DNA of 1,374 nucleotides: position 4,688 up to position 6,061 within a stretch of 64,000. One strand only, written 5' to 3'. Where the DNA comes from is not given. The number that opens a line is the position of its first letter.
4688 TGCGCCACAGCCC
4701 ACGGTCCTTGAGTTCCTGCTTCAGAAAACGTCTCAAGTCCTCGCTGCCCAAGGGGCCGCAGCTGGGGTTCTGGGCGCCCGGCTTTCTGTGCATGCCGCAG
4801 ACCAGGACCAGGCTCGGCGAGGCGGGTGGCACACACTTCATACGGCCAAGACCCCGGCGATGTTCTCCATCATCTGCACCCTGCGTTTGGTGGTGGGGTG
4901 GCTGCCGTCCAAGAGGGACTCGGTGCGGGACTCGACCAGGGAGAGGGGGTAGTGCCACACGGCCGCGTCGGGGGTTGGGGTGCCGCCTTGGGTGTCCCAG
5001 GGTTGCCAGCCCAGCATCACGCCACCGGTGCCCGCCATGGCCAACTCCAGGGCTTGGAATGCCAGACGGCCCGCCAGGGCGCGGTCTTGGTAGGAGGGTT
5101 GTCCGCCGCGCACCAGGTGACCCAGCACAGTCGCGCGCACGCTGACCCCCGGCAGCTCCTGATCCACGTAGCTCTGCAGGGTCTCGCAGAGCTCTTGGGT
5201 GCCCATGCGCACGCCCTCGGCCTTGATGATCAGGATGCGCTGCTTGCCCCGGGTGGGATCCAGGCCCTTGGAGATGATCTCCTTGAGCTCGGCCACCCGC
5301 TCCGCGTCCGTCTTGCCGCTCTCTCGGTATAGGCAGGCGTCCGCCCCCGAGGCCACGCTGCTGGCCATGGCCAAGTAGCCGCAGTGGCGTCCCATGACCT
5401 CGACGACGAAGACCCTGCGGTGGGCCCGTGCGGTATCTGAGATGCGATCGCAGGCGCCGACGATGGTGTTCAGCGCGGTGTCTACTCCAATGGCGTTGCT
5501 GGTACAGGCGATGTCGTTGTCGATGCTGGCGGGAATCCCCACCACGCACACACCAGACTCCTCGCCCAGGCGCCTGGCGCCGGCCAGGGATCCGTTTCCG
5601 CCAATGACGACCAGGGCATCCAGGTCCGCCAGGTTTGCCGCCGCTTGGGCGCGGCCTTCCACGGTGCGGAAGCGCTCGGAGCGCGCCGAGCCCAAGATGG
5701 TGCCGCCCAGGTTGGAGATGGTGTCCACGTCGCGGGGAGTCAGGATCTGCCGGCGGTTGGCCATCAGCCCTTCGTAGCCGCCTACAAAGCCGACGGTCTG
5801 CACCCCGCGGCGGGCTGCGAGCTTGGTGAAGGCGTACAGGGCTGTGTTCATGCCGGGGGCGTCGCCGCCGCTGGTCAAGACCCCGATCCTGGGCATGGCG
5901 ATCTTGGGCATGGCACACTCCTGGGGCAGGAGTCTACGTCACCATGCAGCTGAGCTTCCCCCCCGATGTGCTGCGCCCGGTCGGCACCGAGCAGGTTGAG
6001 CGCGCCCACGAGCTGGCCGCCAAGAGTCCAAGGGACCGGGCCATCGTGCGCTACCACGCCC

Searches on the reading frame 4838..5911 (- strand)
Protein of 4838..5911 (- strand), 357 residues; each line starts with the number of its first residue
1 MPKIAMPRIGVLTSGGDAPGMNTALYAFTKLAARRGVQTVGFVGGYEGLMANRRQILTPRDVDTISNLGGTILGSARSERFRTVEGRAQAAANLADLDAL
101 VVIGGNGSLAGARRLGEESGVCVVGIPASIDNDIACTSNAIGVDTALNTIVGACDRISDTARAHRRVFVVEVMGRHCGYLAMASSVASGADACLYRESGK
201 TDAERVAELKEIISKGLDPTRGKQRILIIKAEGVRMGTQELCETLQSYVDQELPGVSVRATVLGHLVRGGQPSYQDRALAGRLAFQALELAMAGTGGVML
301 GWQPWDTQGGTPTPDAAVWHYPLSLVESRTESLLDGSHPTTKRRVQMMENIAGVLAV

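Call 26: search_protein_families(library=pfam, proteins=[window:4838-5911:-], max_evalue=0.00001)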
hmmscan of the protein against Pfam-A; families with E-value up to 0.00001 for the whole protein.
window:4838-5911:- (357 aa): 1 family
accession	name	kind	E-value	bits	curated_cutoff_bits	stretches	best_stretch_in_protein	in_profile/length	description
PF00365.25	PFK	-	3.9e-89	299.1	30.9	1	8-290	1-276/277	Phosphofructokinase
